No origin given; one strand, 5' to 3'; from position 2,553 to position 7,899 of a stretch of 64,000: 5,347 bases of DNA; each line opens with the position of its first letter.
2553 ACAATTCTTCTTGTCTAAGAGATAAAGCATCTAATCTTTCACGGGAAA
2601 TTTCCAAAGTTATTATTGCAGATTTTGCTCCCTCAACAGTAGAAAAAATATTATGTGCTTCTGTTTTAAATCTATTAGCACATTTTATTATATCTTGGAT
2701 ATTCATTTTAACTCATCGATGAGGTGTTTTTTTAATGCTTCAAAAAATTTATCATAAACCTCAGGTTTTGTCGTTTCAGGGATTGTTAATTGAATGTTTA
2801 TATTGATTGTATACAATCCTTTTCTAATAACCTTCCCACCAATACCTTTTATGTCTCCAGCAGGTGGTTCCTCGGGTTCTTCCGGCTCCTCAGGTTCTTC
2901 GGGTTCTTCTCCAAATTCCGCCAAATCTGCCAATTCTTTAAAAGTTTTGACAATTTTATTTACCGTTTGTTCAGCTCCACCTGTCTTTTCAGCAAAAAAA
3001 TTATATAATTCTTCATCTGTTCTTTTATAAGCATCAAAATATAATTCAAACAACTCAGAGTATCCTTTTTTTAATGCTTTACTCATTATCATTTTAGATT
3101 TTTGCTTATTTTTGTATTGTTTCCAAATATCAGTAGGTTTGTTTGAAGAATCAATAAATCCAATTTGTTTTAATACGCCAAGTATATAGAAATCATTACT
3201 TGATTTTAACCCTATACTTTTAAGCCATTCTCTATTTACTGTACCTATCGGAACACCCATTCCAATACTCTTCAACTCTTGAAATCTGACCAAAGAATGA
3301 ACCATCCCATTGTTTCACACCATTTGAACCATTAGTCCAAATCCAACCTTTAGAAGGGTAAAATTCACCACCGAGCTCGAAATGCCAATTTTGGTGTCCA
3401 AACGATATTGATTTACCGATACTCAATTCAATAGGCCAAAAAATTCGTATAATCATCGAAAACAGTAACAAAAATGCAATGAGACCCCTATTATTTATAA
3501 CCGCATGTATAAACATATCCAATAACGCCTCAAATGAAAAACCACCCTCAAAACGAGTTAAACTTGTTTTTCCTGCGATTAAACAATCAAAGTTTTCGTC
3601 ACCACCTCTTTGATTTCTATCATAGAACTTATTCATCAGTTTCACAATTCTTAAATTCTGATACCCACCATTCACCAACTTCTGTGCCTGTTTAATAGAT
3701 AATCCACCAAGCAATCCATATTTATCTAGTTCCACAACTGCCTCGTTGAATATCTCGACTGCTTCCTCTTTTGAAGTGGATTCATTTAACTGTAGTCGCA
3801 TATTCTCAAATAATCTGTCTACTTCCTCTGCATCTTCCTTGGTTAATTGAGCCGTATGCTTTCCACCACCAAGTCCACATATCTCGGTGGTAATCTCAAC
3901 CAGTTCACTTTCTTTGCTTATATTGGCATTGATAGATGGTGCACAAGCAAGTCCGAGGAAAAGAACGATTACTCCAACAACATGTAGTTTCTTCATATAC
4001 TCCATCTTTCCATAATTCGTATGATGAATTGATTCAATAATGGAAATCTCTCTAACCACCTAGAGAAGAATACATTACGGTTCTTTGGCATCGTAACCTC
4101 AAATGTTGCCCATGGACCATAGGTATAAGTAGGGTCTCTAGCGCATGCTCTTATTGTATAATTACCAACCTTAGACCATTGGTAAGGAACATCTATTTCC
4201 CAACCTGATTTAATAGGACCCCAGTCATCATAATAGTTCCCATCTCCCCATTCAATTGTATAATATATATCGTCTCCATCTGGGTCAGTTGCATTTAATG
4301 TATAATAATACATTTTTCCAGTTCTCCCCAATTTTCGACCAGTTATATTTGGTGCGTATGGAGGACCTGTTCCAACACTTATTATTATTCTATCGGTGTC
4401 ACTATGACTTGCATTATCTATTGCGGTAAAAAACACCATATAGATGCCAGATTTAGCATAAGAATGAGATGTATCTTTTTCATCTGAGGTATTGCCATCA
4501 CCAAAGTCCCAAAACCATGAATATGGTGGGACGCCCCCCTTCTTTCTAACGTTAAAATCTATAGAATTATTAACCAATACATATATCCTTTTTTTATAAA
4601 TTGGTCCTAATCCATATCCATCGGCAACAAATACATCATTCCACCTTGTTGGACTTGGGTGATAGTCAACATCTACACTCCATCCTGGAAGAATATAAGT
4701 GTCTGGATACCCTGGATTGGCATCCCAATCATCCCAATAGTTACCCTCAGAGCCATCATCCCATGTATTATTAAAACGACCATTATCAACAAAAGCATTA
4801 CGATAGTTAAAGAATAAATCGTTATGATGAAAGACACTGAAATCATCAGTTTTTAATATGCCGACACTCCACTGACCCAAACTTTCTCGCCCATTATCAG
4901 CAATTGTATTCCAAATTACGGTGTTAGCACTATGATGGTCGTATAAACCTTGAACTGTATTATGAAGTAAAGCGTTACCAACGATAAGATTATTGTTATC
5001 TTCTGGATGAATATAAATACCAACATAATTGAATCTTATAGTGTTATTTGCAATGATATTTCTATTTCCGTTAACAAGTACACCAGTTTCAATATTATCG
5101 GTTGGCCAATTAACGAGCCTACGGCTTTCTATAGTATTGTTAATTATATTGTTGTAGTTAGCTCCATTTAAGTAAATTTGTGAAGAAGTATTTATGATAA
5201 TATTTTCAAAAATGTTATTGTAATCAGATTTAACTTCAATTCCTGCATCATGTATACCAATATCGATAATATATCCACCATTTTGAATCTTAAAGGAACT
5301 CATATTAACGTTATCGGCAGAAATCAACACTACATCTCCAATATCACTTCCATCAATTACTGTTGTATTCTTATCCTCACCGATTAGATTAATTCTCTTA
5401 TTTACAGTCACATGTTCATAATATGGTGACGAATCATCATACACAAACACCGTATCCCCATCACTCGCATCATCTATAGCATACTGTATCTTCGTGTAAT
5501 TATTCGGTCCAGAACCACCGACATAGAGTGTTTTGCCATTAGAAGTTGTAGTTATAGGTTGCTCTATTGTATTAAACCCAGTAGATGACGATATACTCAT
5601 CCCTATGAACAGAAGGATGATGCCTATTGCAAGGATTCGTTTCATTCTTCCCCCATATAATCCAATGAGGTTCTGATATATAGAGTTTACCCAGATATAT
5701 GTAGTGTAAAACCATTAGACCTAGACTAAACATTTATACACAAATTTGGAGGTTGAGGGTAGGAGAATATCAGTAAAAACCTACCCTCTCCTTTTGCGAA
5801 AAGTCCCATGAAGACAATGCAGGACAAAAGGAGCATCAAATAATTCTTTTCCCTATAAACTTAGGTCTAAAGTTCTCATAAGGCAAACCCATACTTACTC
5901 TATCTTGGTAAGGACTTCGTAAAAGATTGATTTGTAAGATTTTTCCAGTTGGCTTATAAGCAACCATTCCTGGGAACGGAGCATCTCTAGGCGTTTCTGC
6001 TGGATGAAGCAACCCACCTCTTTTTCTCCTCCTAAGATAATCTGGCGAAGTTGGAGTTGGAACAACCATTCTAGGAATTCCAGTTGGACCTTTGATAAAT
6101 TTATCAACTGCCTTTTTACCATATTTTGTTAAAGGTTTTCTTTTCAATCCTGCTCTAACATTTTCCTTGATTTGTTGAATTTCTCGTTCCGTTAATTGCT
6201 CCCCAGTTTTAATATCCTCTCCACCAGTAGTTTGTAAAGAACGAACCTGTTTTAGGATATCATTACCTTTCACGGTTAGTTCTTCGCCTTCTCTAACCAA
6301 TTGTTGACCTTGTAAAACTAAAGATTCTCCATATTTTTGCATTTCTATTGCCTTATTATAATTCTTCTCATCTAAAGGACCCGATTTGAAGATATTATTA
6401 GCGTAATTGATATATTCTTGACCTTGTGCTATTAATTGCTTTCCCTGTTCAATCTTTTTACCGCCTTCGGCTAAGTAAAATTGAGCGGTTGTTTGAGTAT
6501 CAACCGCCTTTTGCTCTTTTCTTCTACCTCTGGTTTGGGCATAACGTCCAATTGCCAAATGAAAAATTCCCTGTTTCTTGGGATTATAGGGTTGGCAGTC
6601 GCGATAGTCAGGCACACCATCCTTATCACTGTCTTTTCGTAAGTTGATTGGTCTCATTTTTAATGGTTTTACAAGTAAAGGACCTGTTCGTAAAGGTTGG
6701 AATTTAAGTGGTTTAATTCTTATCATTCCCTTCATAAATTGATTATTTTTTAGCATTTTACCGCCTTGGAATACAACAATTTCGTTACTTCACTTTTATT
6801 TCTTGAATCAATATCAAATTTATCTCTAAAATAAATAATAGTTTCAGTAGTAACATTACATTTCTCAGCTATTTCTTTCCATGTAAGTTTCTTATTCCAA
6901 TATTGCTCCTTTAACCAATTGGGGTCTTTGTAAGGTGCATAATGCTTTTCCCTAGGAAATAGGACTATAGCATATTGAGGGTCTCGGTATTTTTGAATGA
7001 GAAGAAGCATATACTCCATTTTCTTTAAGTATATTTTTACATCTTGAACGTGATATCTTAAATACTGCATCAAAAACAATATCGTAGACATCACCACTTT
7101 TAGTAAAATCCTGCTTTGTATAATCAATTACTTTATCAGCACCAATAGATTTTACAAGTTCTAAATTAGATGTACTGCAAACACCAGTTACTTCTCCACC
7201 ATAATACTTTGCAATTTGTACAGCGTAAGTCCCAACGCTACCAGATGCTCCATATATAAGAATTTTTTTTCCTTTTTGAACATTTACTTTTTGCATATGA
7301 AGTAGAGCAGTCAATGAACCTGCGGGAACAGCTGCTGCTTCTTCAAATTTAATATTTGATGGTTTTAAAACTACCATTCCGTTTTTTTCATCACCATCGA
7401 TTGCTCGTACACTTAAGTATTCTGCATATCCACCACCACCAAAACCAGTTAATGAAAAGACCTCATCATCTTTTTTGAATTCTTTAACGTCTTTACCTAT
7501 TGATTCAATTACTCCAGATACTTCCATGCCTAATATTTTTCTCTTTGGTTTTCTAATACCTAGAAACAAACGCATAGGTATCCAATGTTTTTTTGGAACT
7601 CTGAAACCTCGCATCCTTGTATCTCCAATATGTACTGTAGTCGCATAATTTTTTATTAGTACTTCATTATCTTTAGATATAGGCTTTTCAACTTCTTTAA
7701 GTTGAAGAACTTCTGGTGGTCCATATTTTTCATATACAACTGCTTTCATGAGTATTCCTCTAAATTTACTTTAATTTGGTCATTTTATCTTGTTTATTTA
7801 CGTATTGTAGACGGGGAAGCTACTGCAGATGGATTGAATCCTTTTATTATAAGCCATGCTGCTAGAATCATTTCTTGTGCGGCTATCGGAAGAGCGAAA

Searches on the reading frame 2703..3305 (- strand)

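Call 93: search_protein_families(library=pfam, proteins=[window:2703-3305:-], max_evalue=0.00001)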
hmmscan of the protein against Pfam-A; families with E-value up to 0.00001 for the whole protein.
window:2703-3305:- (200 aa): 1 family
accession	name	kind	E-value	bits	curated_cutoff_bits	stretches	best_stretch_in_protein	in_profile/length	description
PF17278.7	DUF5343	-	4.4e-33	114.9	27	1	22-133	24-137/140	Family of unknown function (DUF5343)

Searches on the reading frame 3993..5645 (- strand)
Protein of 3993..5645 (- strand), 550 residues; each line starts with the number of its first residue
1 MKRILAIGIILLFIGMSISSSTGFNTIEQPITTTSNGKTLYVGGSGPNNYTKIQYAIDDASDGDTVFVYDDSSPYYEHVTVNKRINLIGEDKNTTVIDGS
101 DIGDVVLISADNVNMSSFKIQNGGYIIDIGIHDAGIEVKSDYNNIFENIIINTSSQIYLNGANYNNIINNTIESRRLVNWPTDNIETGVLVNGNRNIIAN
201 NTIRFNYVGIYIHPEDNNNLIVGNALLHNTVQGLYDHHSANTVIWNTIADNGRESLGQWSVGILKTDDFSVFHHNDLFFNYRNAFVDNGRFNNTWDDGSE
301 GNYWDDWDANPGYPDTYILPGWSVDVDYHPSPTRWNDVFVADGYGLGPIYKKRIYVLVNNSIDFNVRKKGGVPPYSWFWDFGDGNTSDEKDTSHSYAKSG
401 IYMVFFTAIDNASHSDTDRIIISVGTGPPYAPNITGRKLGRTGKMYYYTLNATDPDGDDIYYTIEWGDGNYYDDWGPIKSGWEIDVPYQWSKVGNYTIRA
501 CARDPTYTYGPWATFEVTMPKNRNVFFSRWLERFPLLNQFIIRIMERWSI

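Call 73: search_protein_families(library=pfam, proteins=[window:3993-5645:-], max_evalue=0.00001)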
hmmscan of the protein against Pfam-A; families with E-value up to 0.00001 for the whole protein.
window:3993-5645:- (550 aa): 3 families
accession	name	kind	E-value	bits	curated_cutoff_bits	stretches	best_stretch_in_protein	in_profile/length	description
PF18911.6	PKD_4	-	5.1e-14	52.5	27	1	367-420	27-81/85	PKD domain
PF00801.26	PKD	-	7e-12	45.6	23.5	1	359-417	14-74/80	PKD domain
PF05048.19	NosD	-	3.3e-09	37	23.6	1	134-248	83-189/212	Periplasmic copper-binding protein (NosD)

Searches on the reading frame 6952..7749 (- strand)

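Call 93: search_protein_families(library=pfam, proteins=[window:6952-7749:-], max_evalue=0.00001)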
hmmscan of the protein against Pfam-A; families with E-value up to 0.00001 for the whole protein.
window:6952-7749:- (265 aa): 3 families
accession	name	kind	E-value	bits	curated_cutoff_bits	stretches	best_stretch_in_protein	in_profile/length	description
PF00107.32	ADH_zinc_N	-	1.8e-10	41.3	31.8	1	172-248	2-86/129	Zinc-binding dehydrogenase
PF08240.17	ADH_N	-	8.3e-10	39.3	23.5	1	27-116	2-96/104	Alcohol dehydrogenase GroES-like domain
PF13602.12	ADH_zinc_N_2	-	7.2e-07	30.6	27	1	202-250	1-53/134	Zinc-binding dehydrogenase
